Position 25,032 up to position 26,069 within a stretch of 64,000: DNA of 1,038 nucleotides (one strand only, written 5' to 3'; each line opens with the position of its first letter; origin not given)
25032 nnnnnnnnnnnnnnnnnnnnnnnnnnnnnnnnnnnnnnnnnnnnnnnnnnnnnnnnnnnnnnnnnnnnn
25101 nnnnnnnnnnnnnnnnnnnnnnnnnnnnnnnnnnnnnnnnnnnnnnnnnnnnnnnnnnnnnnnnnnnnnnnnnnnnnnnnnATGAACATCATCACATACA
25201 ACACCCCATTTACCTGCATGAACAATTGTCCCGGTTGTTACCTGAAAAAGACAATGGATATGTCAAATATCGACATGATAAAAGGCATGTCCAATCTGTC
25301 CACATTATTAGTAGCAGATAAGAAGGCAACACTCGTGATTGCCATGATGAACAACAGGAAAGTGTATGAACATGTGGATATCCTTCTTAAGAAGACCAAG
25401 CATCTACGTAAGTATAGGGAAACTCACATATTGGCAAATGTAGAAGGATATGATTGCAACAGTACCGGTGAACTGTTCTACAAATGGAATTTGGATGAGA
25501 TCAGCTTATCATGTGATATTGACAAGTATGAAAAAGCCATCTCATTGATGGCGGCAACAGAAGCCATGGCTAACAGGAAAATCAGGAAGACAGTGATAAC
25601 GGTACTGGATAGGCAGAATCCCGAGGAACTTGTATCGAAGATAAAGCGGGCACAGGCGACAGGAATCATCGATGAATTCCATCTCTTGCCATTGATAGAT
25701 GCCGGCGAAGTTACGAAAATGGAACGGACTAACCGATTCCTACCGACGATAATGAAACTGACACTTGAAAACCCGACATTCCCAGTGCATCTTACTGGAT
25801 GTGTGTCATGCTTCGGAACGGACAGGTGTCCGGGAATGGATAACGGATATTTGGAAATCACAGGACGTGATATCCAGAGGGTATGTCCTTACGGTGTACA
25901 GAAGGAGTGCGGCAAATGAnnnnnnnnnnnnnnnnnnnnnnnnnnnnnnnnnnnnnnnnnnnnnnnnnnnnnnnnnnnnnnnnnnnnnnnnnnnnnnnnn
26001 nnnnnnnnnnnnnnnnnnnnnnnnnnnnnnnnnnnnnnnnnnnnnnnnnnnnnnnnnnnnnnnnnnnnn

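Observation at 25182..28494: Radical SAM, UDG-like and NTase-like genes translationally coupled to the Clp genes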

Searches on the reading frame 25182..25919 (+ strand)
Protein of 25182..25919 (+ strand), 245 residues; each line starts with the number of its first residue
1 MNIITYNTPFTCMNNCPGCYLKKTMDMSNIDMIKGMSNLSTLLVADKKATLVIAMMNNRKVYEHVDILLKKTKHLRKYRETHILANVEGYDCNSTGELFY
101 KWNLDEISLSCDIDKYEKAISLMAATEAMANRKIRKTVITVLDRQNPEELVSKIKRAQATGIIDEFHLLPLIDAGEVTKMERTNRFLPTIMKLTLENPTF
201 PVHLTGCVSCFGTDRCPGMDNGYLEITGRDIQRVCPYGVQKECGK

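Call 3: search_protein_families(library=pfam, proteins=[window:25182-25919:+], max_evalue=0.1)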
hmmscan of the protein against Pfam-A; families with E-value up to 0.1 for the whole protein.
window:25182-25919:+ (245 aa): 2 families
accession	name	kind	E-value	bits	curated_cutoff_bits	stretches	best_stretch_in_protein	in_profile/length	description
PF18873.5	Sgo0707_N1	-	0.041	13.6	25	1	19-67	170-218/269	Sgo0707 N-terminal domain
PF14371.13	DUF4412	-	0.089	13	21.6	0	32-136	34-145/191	Domain of unknown function (DUF4412)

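Call 4: search_protein_families(library=phrogs, proteins=[window:25182-25919:+], max_evalue=0.01)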
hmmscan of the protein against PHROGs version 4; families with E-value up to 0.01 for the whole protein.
window:25182-25919:+ (245 aa): 0 families

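Call 6: search_protein_families(library=ncbifam, proteins=[window:25182-25919:+], max_evalue=1)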
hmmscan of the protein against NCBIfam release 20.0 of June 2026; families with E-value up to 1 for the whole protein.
window:25182-25919:+ (245 aa): 0 families

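Call 7: search_dna_similar(query=window:25182-25919:+, collection=phages, mode=protein, max_rows=25, max_evalue=0.001)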
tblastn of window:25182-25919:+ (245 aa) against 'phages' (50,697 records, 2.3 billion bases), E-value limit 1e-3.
No match.

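Call 9: search_solved_structures(query=window:25182-25919:+, max_evalue=10, show_alignments=2)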
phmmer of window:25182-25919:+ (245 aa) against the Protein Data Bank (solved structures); distinct sequences matched with E-value up to 10: 11.
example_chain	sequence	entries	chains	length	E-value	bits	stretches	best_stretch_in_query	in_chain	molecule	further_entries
5ks8_C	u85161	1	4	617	0.13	14.6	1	170-207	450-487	Pyruvate carboxylase subunit beta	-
9e60_A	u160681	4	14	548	0.79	12.1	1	6-39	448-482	Capsid protein 2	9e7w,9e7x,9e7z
4qyk_A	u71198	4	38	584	0.89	11.9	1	6-39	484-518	Capsid protein VP1 | Capsid protein 2 | Capsid protein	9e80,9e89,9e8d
2cas_A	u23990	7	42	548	0.93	11.8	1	6-39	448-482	CANINE PARVOVIRUS EMPTY CAPSID (STRAIN D) VIRAL PROTEIN 2 | Capsid protein VP1 | Capsid protein 2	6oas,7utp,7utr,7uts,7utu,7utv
1p5w_A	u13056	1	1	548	0.93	11.8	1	6-39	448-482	Coat protein VP2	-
1p5y_A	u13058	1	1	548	0.94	11.8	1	6-39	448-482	Coat protein VP2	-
1c8e_A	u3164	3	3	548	0.94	11.8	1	6-39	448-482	FELINE PANLEUKOPENIA VIRUS CAPSID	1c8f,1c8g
1c8h_A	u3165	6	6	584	1.1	11.6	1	6-39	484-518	CANINE PARVOVIRUS CAPSID | PROTEIN (PARVOVIRUS COAT PROTEIN) | Capsid protein 2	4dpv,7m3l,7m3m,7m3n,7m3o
1fpv_A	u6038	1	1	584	1.1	11.6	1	6-39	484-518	FELINE PANLEUKOPENIA VIRUS (STRAIN B) VIRAL PROTEIN 2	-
1c8d_A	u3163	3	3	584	1.2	11.5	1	6-39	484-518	CANINE PARVOVIRUS CAPSID | PROTEIN (PARVOVIRUS COAT PROTEIN) | Capsid protein 2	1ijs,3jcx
6uxu_A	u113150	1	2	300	1.2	11.4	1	14-72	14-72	Chlorothalonil hydrolytic dehalogenase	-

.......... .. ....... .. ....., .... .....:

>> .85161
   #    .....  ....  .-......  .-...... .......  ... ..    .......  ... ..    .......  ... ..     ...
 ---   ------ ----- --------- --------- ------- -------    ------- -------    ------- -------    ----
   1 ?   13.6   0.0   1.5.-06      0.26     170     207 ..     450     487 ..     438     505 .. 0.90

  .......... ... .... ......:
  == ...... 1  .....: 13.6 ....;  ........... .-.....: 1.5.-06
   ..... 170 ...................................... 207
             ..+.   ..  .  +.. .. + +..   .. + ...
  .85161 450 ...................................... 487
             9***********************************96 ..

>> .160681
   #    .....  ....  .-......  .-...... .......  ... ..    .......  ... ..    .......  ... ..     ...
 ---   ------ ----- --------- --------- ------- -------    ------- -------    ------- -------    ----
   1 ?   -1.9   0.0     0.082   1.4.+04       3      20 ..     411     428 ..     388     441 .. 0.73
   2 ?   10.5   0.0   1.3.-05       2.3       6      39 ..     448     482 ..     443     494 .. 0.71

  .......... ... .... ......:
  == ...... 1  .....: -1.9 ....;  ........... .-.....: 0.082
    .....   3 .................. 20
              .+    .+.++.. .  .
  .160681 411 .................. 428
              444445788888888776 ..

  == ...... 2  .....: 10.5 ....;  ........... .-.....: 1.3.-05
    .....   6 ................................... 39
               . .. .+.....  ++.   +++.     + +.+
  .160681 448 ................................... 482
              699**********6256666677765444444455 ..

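Call 13: find_homologous_proteins(query=window:25182-25919:+, max_evalue=0.001)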
Query window:25182-25919:+ (245 aa): 1 proteins with E <= 0.001 among 174 candidates.
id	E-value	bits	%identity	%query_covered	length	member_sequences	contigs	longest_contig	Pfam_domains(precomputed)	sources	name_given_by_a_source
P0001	1.1e-163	560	100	100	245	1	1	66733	-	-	-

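Call 15: find_related_loci(query=window:25182-25919:+, collection=viral_contigs, flank=10000)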
Query window:25182-25919:+ (245 aa) in viral_contigs; peptide patterns used: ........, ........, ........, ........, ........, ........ (x = any residue, [..] = any of these).
7 stretches matched a pattern, but none encodes a relative of the query by tblastn (E <= 1e-3).

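Call 27: search_protein_representatives(protein=window:25182-25919:+)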
Query: 245 residues. Proteins with E-value up to 0.001 (for the whole library): 7; up to 1e-10: 7; up to 1e-30: 6. The best 7 are listed.
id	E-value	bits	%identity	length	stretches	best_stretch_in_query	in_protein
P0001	3.5e-164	559.8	100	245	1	1-245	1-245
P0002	3.8e-60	219.3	42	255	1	3-243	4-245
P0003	2.9e-40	154.3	39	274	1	3-243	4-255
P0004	1.2e-39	152.2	33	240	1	2-243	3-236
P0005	1.5e-38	148.7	35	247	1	3-243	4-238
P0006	1.9e-37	145.0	36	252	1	4-243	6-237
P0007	4.7e-24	101.2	32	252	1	2-243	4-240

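Call 29: find_homologous_proteins(query=A1, max_evalue=0.001)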
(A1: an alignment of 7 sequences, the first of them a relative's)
Query A1 (7 sequences) (245 aa, profile of the alignment): 2 proteins with E <= 0.001 among 2647 candidates.
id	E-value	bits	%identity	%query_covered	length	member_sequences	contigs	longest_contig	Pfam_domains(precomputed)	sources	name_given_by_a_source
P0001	2.4e-101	356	100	100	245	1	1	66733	-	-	-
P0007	6.4e-93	329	31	99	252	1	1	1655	-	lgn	-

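Call 30: find_encoding_contigs(protein=P0002, flank=10000, max_places=4)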
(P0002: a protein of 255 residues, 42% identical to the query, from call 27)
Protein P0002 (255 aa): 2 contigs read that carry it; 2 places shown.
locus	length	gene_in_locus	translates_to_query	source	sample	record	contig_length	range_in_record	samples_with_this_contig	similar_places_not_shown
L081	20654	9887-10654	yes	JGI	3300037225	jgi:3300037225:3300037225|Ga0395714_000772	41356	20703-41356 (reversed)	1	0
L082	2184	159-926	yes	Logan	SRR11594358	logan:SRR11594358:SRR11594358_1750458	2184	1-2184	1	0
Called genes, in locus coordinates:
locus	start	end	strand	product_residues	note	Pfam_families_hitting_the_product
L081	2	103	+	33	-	?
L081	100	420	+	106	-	-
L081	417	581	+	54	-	-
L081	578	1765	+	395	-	PF21189:PHA02142, PF09414:RNA_ligase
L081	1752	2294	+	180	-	PF01936:NYN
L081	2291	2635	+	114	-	-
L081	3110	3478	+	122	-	-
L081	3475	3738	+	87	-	-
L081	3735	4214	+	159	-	PF18143:HAD_SAK_2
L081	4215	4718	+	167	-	-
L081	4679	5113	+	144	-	PF20274:cREC_REC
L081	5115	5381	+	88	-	-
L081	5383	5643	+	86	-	-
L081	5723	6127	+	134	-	PF08239:SH3_3 (faint)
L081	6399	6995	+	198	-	PF00574:CLP_protease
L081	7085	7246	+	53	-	-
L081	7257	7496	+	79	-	-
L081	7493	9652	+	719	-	PF04851:ResIII (faint), PF06309:Torsin (faint), PF20030:bpMoxR (faint), PF13173:AAA_14 (faint), PF00158:Sigma54_activat, PF00004:AAA, PF07724:AAA_2, PF07728:AAA_5, +1 more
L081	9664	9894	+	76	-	-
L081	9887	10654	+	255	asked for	-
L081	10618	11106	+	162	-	-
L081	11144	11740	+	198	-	PF03167:UDG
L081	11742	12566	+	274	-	PF26128:Gad2 (weak)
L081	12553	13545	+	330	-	-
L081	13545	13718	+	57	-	-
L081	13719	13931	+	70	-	-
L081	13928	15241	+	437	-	-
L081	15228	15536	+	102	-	-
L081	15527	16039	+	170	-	-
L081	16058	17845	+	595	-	PF00300:His_Phos_1, PF00210:Ferritin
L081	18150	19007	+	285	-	-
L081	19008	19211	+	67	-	PF09723:Zn_ribbon_8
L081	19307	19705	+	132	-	PF00436:SSB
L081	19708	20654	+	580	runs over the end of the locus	PF00004:AAA, PF17862:AAA_lid_3 (weak)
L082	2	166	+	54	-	?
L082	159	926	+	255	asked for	-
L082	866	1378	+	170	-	-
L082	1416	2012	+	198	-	PF03167:UDG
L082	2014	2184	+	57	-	?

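Call 31: find_encoding_contigs(protein=P0003, flank=10000, max_places=4)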
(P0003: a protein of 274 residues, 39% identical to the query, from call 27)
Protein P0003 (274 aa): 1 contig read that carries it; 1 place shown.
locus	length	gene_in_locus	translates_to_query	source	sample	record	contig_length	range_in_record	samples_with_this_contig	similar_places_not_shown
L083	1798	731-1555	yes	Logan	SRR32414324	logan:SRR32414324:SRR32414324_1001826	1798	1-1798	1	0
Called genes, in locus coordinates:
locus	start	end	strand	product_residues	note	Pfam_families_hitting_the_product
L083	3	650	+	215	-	?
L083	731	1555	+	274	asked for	-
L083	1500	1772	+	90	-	-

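Call 33: find_encoding_contigs(protein=P0004, flank=10000, max_places=3)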
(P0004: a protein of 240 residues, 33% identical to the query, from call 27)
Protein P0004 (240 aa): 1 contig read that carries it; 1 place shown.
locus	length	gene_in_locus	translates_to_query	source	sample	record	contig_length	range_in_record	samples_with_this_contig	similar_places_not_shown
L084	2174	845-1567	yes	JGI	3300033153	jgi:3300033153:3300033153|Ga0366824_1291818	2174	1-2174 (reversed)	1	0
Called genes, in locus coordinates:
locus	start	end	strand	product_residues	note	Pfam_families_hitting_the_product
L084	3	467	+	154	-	?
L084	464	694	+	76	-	-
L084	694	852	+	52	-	-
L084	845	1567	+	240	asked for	-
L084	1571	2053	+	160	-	-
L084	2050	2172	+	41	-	?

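Call 34: find_encoding_contigs(protein=P0005, flank=10000, max_places=3)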
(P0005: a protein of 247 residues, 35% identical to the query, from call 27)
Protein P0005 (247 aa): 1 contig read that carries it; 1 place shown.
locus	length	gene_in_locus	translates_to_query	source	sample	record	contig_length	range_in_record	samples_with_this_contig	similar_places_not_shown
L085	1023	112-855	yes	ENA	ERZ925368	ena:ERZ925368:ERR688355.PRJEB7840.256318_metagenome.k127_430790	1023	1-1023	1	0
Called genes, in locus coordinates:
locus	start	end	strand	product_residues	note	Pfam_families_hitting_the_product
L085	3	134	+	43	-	?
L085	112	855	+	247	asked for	-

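Call 35: find_encoding_contigs(protein=P0006, flank=10000, max_places=3)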
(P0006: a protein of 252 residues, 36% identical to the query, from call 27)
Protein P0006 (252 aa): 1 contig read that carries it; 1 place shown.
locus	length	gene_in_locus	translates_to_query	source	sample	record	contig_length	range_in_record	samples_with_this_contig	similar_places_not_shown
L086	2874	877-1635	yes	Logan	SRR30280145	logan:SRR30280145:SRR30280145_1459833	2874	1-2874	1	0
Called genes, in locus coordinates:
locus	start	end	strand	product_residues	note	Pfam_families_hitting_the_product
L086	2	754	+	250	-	?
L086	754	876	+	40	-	-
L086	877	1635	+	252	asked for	-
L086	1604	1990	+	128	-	-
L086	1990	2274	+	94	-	-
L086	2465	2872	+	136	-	?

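Call 36: find_encoding_contigs(protein=P0007, flank=10000, max_places=3)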
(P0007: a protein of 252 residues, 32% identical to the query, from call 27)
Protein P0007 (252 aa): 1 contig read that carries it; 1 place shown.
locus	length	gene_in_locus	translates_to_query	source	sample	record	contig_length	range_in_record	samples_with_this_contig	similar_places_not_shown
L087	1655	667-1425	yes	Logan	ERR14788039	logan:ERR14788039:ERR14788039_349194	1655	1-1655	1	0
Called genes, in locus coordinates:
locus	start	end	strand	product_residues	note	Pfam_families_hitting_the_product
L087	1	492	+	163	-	?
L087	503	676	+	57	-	-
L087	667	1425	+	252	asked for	-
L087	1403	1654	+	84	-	?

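Call 46: search_protein_families(library=pfam, proteins=[L081:11742-12566:+, L081:12553-13545:+, L081:10618-11106:+, L081:9664-9894:+, L081:11144-11740:+], max_evalue=10)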
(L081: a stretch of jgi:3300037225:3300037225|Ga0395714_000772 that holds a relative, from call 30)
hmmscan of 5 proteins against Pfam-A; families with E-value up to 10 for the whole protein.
L081:11742-12566:+ (274 aa): 1 family
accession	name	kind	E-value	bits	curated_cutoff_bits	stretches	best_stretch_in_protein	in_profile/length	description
PF25504.1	HEAT_5MP1_2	-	0.048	13.7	26.5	1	172-226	79-133/241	5MP1/2 HEAT domain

L081:12553-13545:+ (330 aa): 1 family
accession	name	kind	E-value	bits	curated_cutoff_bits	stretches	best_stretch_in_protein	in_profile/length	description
PF20571.3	DUF6780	-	0.081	14.4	27.4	1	185-237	3-54/62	Domain of unknown function (DUF6780)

L081:10618-11106:+ (162 aa): 0 families

L081:9664-9894:+ (76 aa): 0 families

L081:11144-11740:+ (198 aa): 1 family
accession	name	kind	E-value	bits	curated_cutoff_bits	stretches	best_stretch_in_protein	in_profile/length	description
PF03167.25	UDG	-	3.4e-15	56.8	24.3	1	1-168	11-132/141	Uracil DNA glycosylase superfamily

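Call 48: predict_structure(alignment_id=A1)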
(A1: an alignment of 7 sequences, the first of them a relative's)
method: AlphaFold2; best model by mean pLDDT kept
length: 245 residues; sequences in the alignment: 7
mean_pLDDT: 82.7   pTM: 0.82
mean pLDDT of the five models: 82.7, 81.3, 80.6, 78.8, 77.4
residues with pLDDT >= 90: 84; 70-90: 117; 50-70: 40; < 50: 4
segments of 3 or more residues with pLDDT < 50: 21-23
pLDDT, mean of each block of 10 residues (from residue 1): 83 60 57 87 91 88 93 87 90 95 94 90 95 93 88 88 87 81 88 79 73 63 76 66 64
secondary structure, 60 per line:
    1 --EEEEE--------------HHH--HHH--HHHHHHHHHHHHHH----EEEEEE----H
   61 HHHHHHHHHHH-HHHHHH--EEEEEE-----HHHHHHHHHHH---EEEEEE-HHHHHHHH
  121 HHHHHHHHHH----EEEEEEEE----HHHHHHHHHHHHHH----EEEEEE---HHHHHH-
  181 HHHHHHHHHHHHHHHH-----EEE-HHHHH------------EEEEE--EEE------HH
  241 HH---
elements in order: E3-7 H32-45 E50-55 H60-71 H73-78 E81-86 H92-102 E106-111 H113-130 E135-142 H147-160 E165-170 H174-179 H181-196 E202-204 H206-210 E223-227 E230-232 H239-242
